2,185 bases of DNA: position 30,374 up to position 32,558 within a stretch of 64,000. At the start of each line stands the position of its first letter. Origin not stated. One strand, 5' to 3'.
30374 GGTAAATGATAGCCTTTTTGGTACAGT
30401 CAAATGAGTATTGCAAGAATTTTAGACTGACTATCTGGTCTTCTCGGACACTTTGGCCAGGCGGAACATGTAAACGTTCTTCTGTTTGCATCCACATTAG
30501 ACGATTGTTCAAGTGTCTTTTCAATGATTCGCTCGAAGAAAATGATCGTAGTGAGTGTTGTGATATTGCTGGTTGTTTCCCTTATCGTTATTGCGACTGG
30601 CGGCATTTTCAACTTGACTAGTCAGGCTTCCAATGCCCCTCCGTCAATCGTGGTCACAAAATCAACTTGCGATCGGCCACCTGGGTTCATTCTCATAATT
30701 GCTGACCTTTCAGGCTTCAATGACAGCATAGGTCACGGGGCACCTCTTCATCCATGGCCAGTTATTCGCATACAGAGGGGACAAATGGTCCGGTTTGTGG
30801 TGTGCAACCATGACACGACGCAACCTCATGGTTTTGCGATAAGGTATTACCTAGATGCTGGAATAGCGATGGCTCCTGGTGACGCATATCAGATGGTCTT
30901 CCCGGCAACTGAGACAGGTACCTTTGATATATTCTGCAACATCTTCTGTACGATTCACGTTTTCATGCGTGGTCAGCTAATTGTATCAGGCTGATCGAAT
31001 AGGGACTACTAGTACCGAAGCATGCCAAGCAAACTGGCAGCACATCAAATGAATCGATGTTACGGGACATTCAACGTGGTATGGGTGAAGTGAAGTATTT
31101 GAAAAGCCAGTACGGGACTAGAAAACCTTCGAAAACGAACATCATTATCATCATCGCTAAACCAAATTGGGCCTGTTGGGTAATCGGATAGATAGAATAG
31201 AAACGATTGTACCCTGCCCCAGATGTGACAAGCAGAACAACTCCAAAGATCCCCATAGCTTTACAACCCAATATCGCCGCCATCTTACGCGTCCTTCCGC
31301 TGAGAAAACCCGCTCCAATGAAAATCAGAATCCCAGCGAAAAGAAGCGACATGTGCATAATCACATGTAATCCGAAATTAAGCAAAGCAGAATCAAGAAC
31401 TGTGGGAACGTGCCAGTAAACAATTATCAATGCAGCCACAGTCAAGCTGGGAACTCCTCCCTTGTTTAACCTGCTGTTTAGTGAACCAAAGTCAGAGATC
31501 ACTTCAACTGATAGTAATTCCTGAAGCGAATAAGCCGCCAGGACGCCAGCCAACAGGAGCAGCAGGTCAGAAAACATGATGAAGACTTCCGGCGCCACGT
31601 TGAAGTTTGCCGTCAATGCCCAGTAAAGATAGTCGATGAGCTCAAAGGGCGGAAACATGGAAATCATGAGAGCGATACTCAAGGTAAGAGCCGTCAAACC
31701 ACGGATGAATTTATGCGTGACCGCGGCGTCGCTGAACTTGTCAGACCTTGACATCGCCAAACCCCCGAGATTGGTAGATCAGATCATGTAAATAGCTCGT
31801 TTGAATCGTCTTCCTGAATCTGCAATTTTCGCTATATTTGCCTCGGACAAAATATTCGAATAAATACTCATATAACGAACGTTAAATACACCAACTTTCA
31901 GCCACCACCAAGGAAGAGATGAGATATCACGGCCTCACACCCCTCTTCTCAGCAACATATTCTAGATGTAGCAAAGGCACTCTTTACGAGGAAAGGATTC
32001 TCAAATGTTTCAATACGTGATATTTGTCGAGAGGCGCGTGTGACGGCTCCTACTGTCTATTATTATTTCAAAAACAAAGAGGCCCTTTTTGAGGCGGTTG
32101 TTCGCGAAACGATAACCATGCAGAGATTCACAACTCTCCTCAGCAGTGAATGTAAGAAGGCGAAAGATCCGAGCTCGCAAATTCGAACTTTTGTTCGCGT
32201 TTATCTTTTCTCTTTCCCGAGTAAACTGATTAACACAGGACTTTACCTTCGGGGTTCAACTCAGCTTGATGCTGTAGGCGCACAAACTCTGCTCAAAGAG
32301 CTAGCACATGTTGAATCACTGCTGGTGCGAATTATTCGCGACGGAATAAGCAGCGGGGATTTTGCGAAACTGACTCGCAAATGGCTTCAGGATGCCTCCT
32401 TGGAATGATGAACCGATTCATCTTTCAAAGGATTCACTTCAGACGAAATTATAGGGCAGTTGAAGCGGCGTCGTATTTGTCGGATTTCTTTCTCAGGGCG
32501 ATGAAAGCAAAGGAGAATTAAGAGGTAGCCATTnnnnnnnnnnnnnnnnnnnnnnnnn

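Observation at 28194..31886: Identical 17-nt box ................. upstream of the radical-SAM/SPASM gene and of the TetR gene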

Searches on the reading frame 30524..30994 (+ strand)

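Call 10: search_protein_families(library=pfam, proteins=[window:30524-30994:+], max_evalue=0.01)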
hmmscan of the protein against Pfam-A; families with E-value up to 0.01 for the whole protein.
window:30524-30994:+ (156 aa): 1 family
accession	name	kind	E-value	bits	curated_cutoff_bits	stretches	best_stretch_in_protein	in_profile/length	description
PF13473.12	Cupredoxin_1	-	1.3e-06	28.8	27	1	80-154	36-104/104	Cupredoxin-like domain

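Call 11: search_protein_families(library=ncbifam, proteins=[window:30524-30994:+], max_evalue=0.01)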
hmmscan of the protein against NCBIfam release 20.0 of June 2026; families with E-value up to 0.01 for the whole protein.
window:30524-30994:+ (156 aa): 5 families
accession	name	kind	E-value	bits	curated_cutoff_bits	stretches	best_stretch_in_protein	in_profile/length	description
TIGR04246.1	nitrous_NosZ_Gp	equivalog_domain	5.6e-11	41.4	625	1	80-155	500-577/578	Sec-dependent nitrous-oxide reductase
NF052460.1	L-NosZ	equivalog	1.3e-07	30.6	700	1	81-154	395-478/480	clade III lactonase-type nitrous-oxide reductase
TIGR04244.1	nitrous_NosZ_RR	equivalog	1.5e-07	30.4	625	1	73-154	543-626/627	TAT-dependent nitrous-oxide reductase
TIGR02866.1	CoxB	equivalog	0.00043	19.9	147.7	1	83-154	122-191/202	cytochrome c oxidase subunit II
TIGR02657.1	amicyanin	equivalog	0.0098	16.3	110.2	0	114-154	48-82/83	amicyanin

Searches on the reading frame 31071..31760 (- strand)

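Call 10: search_protein_families(library=pfam, proteins=[window:31071-31760:-], max_evalue=0.01)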
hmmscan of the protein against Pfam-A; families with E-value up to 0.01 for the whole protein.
window:31071-31760:- (229 aa): 1 family
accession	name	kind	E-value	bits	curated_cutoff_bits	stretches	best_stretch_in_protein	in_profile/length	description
PF07185.16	DUF1404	-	1e-09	38.7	29.4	1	50-215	15-163/169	Protein of unknown function (DUF1404)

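Call 11: search_protein_families(library=ncbifam, proteins=[window:31071-31760:-], max_evalue=0.01)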
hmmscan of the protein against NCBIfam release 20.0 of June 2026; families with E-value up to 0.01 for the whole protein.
window:31071-31760:- (229 aa): 0 families

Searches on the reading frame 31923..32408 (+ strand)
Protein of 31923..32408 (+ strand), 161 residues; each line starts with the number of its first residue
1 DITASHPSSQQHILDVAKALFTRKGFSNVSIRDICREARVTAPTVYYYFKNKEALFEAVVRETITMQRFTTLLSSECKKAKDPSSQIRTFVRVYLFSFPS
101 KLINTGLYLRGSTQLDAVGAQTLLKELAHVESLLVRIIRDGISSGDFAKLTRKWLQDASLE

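Call 10: search_protein_families(library=pfam, proteins=[window:31923-32408:+], max_evalue=0.01)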
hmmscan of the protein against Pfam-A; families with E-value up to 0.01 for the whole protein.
window:31923-32408:+ (161 aa): 2 families
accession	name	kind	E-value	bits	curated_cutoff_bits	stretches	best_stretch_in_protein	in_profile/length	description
PF00440.29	TetR_N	-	5e-19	68.3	24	1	13-59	1-47/47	Bacterial regulatory proteins, tetR family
PF17932.6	TetR_C_24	-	0.002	18.8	26.4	1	81-152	2-73/114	Tetracyclin repressor-like, C-terminal domain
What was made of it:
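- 31919..32521 (+): TetR-family regulator gene. The HTH frame starts at 31923. A window-specific 1-nt deletion near 32364 breaks the frame. The corrected ORF ends at TAA 32519-32521, 12 nt before hemC. PF00440 scores 68 bits (call 10).
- On TetR/AcrR family transcriptional regulator (the protein): PF00440 scores 68.3 bits (cut-off 24), residues 13-59 of the 31923 frame (call 10).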

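Call 11: search_protein_families(library=ncbifam, proteins=[window:31923-32408:+], max_evalue=0.01)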
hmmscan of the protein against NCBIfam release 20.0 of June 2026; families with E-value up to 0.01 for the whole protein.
window:31923-32408:+ (161 aa): 25 families
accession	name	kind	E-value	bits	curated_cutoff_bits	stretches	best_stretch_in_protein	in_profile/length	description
NF037937.1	septum_RefZ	equivalog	3.1e-14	53.3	180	1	11-95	2-86/195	forespore capture DNA-binding protein RefZ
NF053878.1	FATransRegFadRBac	equivalog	1.9e-13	50.6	200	1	11-149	6-142/190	fatty acid metabolism transcriptional regulator FadR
NF041196.1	ScbR_bind_reg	equivalog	2.2e-12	47.6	150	1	10-70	8-68/191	ScbR family autoregulator-binding transcription factor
NF007949.0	PRK10668.1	equivalog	7.8e-12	45.1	271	1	9-90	12-92/216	multidrug efflux transporter transcriptional repressor AcrR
NF051852.1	efflux_TF_MtrR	exception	8.4e-12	45.3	280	1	9-82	11-82/205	multidrug efflux system transcriptional repressor MtrR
NF053516.1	TranRepPrsAVib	equivalog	4.4e-11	43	300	1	7-78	5-74/208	TetR family transcriptional repressor PsrA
TIGR03384.1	betaine_BetI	equivalog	8.1e-11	41.9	201.3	1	10-93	10-91/189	choline-binding transcriptional repressor BetI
NF050111.1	TransRegSACE7040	equivalog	1.7e-10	41.1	250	1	10-94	3-85/186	SACE_7040 family transcriptional regulator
NF007430.0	PRK09975.1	equivalog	4.5e-09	35.7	274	1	9-89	12-91/220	acrEF/envCD operon transcriptional regulator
NF001978.0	PRK00767.1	equivalog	6.4e-09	35.9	118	1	10-93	11-93/197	transcriptional regulator BetI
TIGR03613.1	RutR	equivalog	7.1e-09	35.8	368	1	9-95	9-92/202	pyrimidine utilization regulatory protein R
NF058643.1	TranRegCurRPseudo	equivalog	8.1e-09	35.4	300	1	8-62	7-61/193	TetR family transcriptional repressor CurR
NF000040.3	Tn10_TetC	equivalog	8.4e-08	32.6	425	1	8-66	13-71/197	tetracyline resistance-associated transcriptional repressor TetC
NF010319.1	PRK13756.1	equivalog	2.6e-07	30.7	265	1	10-70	4-64/199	tetracycline resistance transcriptional repressor TetR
NF051457.1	acryl_TF_AcuR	equivalog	2.6e-07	30.1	247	1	8-91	17-99/204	acrylate utilization transcriptional regulator AcuR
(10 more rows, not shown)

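Call 26: find_homologous_proteins(query=window:31923-32405:+, max_evalue=1e-10)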
Query window:31923-32405:+ (161 aa): 160 proteins with E <= 1e-10 among 223 candidates; the best 120 are listed.
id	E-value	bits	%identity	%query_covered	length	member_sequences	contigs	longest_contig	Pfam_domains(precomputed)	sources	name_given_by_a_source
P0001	2.5e-68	247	80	91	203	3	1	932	PF00440.30,PF17932.7,PF17935.7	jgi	-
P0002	2.2e-66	241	82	88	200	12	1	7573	PF00440.30,PF17932.7,PF17935.7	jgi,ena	-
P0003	1.9e-64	234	83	88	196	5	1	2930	PF00440.30,PF17932.7,PF17935.7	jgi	-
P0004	3.2e-64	234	83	86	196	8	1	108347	PF00440.30,PF17932.7,PF17935.7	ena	-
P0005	1.1e-63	232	81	86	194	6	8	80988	PF00440.30,PF17932.7,PF17935.7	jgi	jgi:AcrR family transcriptional regulator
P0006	1.2e-62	229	80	86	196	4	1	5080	PF00440.30,PF17932.7,PF17935.7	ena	-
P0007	1.4e-61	225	79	88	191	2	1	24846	PF00440.30,PF17932.7,PF17935.7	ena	-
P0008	3.1e-61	224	78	86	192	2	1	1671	PF00440.30,PF17932.7,PF17935.7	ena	-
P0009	1.4e-60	222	78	86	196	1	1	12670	PF00440.30,PF17932.7,PF17935.7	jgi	jgi:AcrR family transcriptional regulator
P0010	2.4e-60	221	78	86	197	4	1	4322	PF00440.30,PF17932.7,PF17935.7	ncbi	-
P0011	2.6e-60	221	80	84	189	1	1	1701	PF00440.30,PF17932.7,PF17935.7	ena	-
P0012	3.6e-60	221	74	88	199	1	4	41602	PF00440.30,PF17932.7,PF17935.7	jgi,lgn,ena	-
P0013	3.9e-60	220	78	86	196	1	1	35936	PF00440.30,PF17932.7,PF17935.7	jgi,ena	-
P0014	1.2e-59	219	75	87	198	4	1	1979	PF00440.30,PF17932.7,PF17935.7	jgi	-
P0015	2.1e-59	218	77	86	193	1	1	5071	PF00440.30,PF17932.7,PF17935.7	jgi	jgi:AcrR family transcriptional regulator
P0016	1.8e-58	215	95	67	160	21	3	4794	PF00440.30,PF17932.7,PF17935.7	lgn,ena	-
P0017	3.3e-58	214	80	80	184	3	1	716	PF00440.30,PF17932.7,PF17935.7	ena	-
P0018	6.9e-58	213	69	87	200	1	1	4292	PF00440.30,PF17932.7,PF17935.7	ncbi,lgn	-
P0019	6.1e-56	207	77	80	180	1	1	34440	PF00440.30,PF17932.7,PF17935.7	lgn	-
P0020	6.2e-56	207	73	86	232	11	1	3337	PF00440.30,PF17932.7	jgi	-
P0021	7.4e-56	207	68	87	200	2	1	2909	PF00440.30,PF17932.7,PF17935.7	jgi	-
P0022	1.0e-55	206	73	82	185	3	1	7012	PF00440.30,PF17932.7,PF17935.7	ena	-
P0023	6.1e-55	204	82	73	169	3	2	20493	PF00440.30,PF17932.7,PF17935.7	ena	-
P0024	7.9e-55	203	69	87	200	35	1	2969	PF00440.30,PF17932.7,PF17935.7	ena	-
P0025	1.9e-54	202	68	87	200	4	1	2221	PF00440.30,PF17932.7,PF17935.7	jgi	-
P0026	3.4e-54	201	67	87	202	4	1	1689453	PF00440.30,PF17932.7,PF17935.7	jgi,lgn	-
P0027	1.2e-53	199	65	87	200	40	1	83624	PF00440.30,PF17932.7,PF17935.7,PF16925.11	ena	-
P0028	3.8e-53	198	66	87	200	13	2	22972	PF00440.30,PF17932.7,PF17935.7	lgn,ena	-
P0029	5.0e-53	197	67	88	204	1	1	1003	PF00440.30,PF17932.7,PF17935.7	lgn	-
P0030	5.6e-53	197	65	88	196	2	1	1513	PF14246.12,PF00440.30,PF17932.7,PF17935.7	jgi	jgi:AcrR family transcriptional regulator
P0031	2.3e-52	195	64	87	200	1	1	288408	PF00440.30,PF17932.7,PF17935.7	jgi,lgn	jgi:AcrR family transcriptional regulator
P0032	2.6e-52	195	62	89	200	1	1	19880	PF00440.30,PF17932.7,PF17935.7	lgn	-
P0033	4.4e-52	194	63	88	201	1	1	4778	PF00440.30,PF17932.7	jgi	jgi:AcrR family transcriptional regulator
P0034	6.7e-52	194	65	87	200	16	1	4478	PF00440.30,PF17932.7,PF17935.7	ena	-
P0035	8.7e-52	193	69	83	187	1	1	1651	PF00440.30,PF17932.7,PF17935.7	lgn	-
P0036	9.6e-52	193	64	88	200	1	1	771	PF00440.30,PF17932.7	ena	-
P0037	1.3e-51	193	79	74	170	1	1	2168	PF00440.30,PF17932.7,PF17935.7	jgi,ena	-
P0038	1.5e-51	193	66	83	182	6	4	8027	PF00440.30,PF17932.7,PF17935.7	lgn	-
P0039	1.9e-51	192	62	87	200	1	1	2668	PF00440.30,PF17932.7,PF17935.7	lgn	-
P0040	2.1e-51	192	66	87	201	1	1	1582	PF14246.12,PF00440.30,PF17932.7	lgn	-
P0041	2.5e-51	192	64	87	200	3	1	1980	PF00440.30,PF17932.7,PF17935.7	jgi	-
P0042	5.7e-51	191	66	87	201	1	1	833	PF14246.12,PF00440.30,PF17932.7,PF17935.7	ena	-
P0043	7.4e-51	190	62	90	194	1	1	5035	PF00440.30,PF17932.7,PF17935.7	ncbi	-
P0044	9.9e-51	190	63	89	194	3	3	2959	PF00440.30,PF17932.7,PF17935.7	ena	-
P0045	1.2e-50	190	62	88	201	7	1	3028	PF14246.12,PF00440.30,PF17932.7,PF17935.7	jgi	jgi:AcrR family transcriptional regulator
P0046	1.2e-50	190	63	88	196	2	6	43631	PF00440.30,PF17932.7,PF17935.7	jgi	jgi:AcrR family transcriptional regulator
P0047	3.2e-50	188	61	88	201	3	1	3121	PF14246.12,PF00440.30,PF17932.7,PF17935.7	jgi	jgi:AcrR family transcriptional regulator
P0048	4.1e-50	188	56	98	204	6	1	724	PF00440.30,PF17932.7,PF08359.17,PF17935.7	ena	-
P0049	4.8e-50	188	61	86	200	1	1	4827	PF14246.12,PF00440.30,PF17932.7,PF17935.7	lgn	-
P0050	8.9e-50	187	62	89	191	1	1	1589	PF00440.30,PF17932.7,PF17935.7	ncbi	-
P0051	9.5e-50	187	62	87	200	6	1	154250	PF14246.12,PF00440.30,PF17932.7,PF17935.7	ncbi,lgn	-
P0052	9.7e-50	187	63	88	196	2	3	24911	PF14246.12,PF00440.30,PF17932.7,PF17935.7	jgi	jgi:AcrR family transcriptional regulator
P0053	1.7e-49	186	63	86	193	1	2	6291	PF00440.30,PF17932.7,PF17935.7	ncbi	-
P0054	3.0e-49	185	61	87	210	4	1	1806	PF00440.30,PF17932.7,PF17935.7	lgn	-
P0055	5.9e-49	184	61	86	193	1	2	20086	PF00440.30,PF17932.7,PF17935.7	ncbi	-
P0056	1.1e-48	183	75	73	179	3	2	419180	PF00440.30,PF17932.7,PF17935.7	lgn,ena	-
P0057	1.1e-48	183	61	88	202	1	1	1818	PF00440.30,PF17932.7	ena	-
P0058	1.3e-48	183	58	90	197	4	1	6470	PF00440.30,PF17932.7,PF17935.7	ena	-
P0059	1.8e-48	183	56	89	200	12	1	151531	PF00440.30,PF17932.7,PF17935.7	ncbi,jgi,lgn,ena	ncbi:MAG: TetR/AcrR family transcriptional regulator [Candidatus Bathyarchaeia archaeon]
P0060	2.0e-48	182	84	67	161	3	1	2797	PF00440.30,PF17932.7,PF17935.7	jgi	-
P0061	2.2e-48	182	73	73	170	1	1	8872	PF00440.30,PF17932.7,PF17935.7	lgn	-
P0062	3.9e-48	181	59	87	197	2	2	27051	PF00440.30,PF17932.7,PF17935.7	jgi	jgi:AcrR family transcriptional regulator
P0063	4.0e-48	181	64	85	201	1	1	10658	PF14246.12,PF00440.30,PF17932.7,PF17935.7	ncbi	-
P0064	4.3e-48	181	61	87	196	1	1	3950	PF00440.30,PF17932.7,PF17935.7,PF16925.11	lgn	-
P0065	4.7e-48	181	57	90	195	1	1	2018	PF14246.12,PF00440.30,PF17932.7,PF17935.7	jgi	jgi:AcrR family transcriptional regulator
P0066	4.7e-48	181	74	73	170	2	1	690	PF00440.30,PF17932.7,PF17935.7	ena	-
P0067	5.7e-48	181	58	89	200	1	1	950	PF00440.30,PF17932.7,PF17935.7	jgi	jgi:AcrR family transcriptional regulator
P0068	8.8e-48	180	63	86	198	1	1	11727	PF14246.12,PF00440.30,PF17932.7,PF17935.7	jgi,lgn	jgi:AcrR family transcriptional regulator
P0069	1.1e-47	180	64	81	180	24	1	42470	PF00440.30,PF17932.7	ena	-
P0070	1.2e-47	180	61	89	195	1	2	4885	PF14246.12,PF00440.30,PF17932.7,PF17935.7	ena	-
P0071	1.3e-47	180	62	82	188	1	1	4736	PF00440.30,PF17932.7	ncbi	-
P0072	1.4e-47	180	58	87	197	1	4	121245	PF00440.30,PF17932.7,PF17935.7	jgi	jgi:AcrR family transcriptional regulator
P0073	2.5e-47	179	74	73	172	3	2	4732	PF00440.30,PF17932.7,PF17935.7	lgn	-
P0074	2.5e-47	179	62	86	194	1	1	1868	PF00440.30,PF17932.7,PF17935.7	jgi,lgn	jgi:AcrR family transcriptional regulator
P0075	3.9e-47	178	60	90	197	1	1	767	PF14246.12,PF00440.30,PF17932.7,PF17935.7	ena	-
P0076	4.9e-47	178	56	87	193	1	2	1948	PF00440.30,PF17932.7,PF17935.7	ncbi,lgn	-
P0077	7.1e-47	177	58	90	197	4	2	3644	PF00440.30,PF17932.7,PF17935.7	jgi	jgi:AcrR family transcriptional regulator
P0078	8.5e-47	177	62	83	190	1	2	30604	PF00440.30,PF17932.7,PF17935.7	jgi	jgi:TetR/AcrR family transcriptional regulator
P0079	9.0e-47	177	57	89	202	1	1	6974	PF00440.30,PF17932.7,PF17935.7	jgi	-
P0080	1.0e-46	177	57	87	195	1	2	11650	PF00440.30,PF17932.7,PF17935.7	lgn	-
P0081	1.1e-46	177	63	86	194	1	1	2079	PF14246.12,PF00440.30,PF17932.7,PF17935.7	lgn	-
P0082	2.3e-46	176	73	73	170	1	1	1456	PF00440.30,PF17932.7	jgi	jgi:AcrR family transcriptional regulator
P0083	2.9e-46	175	59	90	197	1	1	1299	PF14246.12,PF00440.30,PF17932.7,PF17935.7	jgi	-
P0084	2.9e-46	175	59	90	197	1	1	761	PF14246.12,PF00440.30,PF17932.7,PF17935.7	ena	-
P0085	4.3e-46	175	60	89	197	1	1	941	PF00440.30,PF17932.7,PF17935.7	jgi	-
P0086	5.4e-46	175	56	91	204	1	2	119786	PF00440.30,PF17932.7,PF17935.7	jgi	-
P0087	5.8e-46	174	54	92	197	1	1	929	PF00440.30,PF17932.7,PF17935.7,PF16925.11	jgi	jgi:AcrR family transcriptional regulator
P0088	6.1e-46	174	56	90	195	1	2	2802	PF00440.30,PF17932.7,PF17935.7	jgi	jgi:AcrR family transcriptional regulator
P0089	6.6e-46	174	60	83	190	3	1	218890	PF00440.30,PF17932.7,PF17935.7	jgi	-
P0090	8.3e-46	174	59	90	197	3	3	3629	PF14246.12,PF00440.30,PF17932.7,PF16859.11,PF17935.7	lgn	-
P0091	1.1e-45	174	59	87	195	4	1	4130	PF00440.30,PF17932.7,PF17935.7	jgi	-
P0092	1.2e-45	173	59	86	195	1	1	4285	PF00440.30,PF17932.7,PF17935.7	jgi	jgi:AcrR family transcriptional regulator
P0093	1.5e-45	173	56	89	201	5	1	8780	PF00440.30,PF17932.7,PF17935.7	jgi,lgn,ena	-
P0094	1.7e-45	173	70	73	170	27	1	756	PF00440.30,PF17932.7,PF17935.7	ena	-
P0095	1.7e-45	173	61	87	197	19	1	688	PF00440.30,PF17932.7,PF17935.7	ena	-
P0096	1.9e-45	173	74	73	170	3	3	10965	PF00440.30,PF17932.7,PF17935.7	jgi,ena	jgi:AcrR family transcriptional regulator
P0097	2.9e-45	172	60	87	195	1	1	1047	PF00440.30,PF17932.7,PF17935.7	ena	-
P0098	3.0e-45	172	57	89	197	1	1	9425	PF00440.30,PF17932.7,PF17935.7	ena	-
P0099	3.2e-45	172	59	89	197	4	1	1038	PF14246.12,PF00440.30,PF17932.7,PF17935.7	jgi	-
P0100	3.3e-45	172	79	67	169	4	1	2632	PF00440.30,PF17932.7,PF17935.7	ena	-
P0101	4.1e-45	172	60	83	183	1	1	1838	PF00440.30,PF17932.7,PF17935.7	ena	-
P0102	4.5e-45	172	69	73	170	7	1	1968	PF00440.30,PF17932.7,PF17935.7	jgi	-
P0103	4.6e-45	172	58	87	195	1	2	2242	PF00440.30,PF17932.7,PF17935.7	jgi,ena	-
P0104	4.7e-45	172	52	99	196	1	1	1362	PF00440.30,PF17932.7,PF17935.7,PF16925.11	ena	-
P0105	5.9e-45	171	53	98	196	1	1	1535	PF00440.30,PF17932.7,PF17935.7,PF16925.11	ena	-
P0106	6.6e-45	171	57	89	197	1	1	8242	PF00440.30,PF17932.7,PF17935.7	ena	-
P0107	6.9e-45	171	57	89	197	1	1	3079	PF00440.30,PF17932.7,PF17935.7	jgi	-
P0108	8.2e-45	171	58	89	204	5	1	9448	PF14246.12,PF00440.30,PF17932.7,PF17935.7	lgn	-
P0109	8.7e-45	171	58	87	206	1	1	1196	PF00440.30,PF17932.7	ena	-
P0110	9.2e-45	171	56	89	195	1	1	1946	PF00440.30,PF17932.7,PF17935.7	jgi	-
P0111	1.3e-44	170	58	86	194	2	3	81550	PF00440.30,PF17932.7,PF17935.7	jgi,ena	jgi:AcrR family transcriptional regulator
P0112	1.9e-44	170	55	91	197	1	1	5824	PF00440.30,PF17932.7,PF17935.7,PF16925.11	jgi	jgi:AcrR family transcriptional regulator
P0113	2.3e-44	169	58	86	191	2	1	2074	PF00440.30,PF17932.7,PF17935.7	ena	-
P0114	9.6e-44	167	56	87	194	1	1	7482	PF00440.30,PF17932.7,PF17935.7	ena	-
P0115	1.1e-43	167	57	87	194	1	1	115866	PF00440.30,PF17932.7,PF17935.7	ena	-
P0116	1.1e-43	167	56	87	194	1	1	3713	PF00440.30,PF17932.7,PF17935.7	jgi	jgi:AcrR family transcriptional regulator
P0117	1.3e-43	167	56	87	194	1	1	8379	PF00440.30,PF17932.7,PF17935.7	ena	-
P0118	1.3e-43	167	56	87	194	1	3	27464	PF00440.30,PF17932.7,PF17935.7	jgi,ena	jgi:AcrR family transcriptional regulator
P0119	1.5e-43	167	66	73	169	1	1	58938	PF00440.30,PF17932.7,PF17935.7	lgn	-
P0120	3.5e-43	165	56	87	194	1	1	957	PF00440.30,PF17932.7,PF17935.7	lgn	-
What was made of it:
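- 31919..32521 (+): Orthologues are 194-204 aa (call 26).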

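Call 56: predict_structure(alignment_id=A2)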
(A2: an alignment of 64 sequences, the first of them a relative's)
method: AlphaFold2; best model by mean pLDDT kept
length: 196 residues; sequences in the alignment: 64
mean_pLDDT: 86.4   pTM: 0.74
mean pLDDT of the five models: 86.4, 82.3, 81.8, 81.4, 80.2
residues with pLDDT >= 90: 108; 70-90: 63; 50-70: 24; < 50: 1
segments of 3 or more residues with pLDDT < 50: none
pLDDT, mean of each block of 10 residues (from residue 1): 88 84 93 96 90 78 91 96 97 73 52 71 90 97 96 94 80 87 96 74
secondary structure, 60 per line:
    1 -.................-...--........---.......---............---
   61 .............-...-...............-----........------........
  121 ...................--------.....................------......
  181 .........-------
elements in order: H2-18 H25-32 H36-42 H46-57 H61-73 H79-93 H99-106 H113-139 H148-168 H175-189

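Call 58: fold_search(model_id=the predicted structure, library=pdb)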
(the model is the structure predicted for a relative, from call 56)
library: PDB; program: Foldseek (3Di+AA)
matches with E <= 10: 902; with E <= 0.001: 403
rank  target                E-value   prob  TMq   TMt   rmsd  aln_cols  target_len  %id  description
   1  3bhq_A                7.3e-07  1.00  0.69  0.67   4.0       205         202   21  CRYSTAL STRUCTURE OF A PUTATIVE TETR-FAMILY TRANSCRIPTIONAL REGULATOR (MLR_4833) FROM MESORHIZOBIUM LOTI MAFF303099 AT (released 2007-12-11)
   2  3f0c                  8.4e-07  1.00  0.53  0.53   5.9       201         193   22  Crystal structure of transcriptional regulator from Cytophaga hutchinsonii ATCC 33406 (released 2008-11-11)
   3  3dcf_A                1.5e-06  1.00  0.57  0.60   5.6       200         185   22  Crystal structure of transcriptional regulator of the TetR/AcrR family (YP_290855.1) from THERMOBIFIDA FUSCA YX-ER1 at (released 2008-07-15)
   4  3dcf_B                1.5e-06  1.00  0.57  0.60   5.3       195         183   22  Crystal structure of transcriptional regulator of the TetR/AcrR family (YP_290855.1) from THERMOBIFIDA FUSCA YX-ER1 at (released 2008-07-15)
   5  3whb_A                2.9e-06  1.00  0.63  0.65   4.7       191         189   20  Crystal structure of FadR from Bacillus subtilis, a transcriptional regulator involved in the regulation of fatty acid (released 2014-03-19)
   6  3vpr_A                3.1e-06  1.00  0.56  0.57   5.4       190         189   21  Crystal Structure of a TetR Family Transcriptional Regulator PfmR from Thermus thermophilus HB8 (released 2012-07-11)
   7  3br2_D                4.0e-06  1.00  0.54  0.57   5.7       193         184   18  Crystal Structure of the Complex of Dequalinium Bound to QacR(E120Q), a Mutant of a Multidrug Binding Transcriptional  (released 2008-12-23)
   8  5gpa_B                4.8e-06  1.00  0.63  0.65   5.0       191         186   21  Structural analysis of fatty acid degradation regulator FadR from Bacillus halodurans (released 2017-03-01)
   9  3whb_B                5.0e-06  1.00  0.60  0.62   5.4       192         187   21  Crystal structure of FadR from Bacillus subtilis, a transcriptional regulator involved in the regulation of fatty acid (released 2014-03-19)
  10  3vpr_C                5.0e-06  1.00  0.55  0.59   5.5       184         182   22  Crystal Structure of a TetR Family Transcriptional Regulator PfmR from Thermus thermophilus HB8 (released 2012-07-11)
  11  6c31_A                5.6e-06  1.00  0.59  0.59   5.2       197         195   20  Crystal structure of TetR family protein Rv0078 in complex with DNA (released 2018-07-04)
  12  8wrf_A                5.6e-06  1.00  0.60  0.59   5.1       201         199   20  Crystal structure of MexL (released 2025-03-05)
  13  3ppb_A                5.6e-06  1.00  0.58  0.60   5.2       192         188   21  Crystal structure of a putative tetR family transcription regulator (Shew_3104) from SHEWANELLA SP. PV-4 at 2.10 A res (released 2010-12-29)
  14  3vpr_B                5.8e-06  1.00  0.54  0.56   5.8       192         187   22  Crystal Structure of a TetR Family Transcriptional Regulator PfmR from Thermus thermophilus HB8 (released 2012-07-11)
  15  6c31_C                6.1e-06  1.00  0.57  0.57   5.4       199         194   20  Crystal structure of TetR family protein Rv0078 in complex with DNA (released 2018-07-04)
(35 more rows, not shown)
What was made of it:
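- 31919..32521 (+): The AF2 model of orthologue P0004 has a TetR fold (calls 56, 58).
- On TetR/AcrR family transcriptional regulator (the protein): Foldseek matches TetR structures at TM 0.6-0.75 (calls 56, 58).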
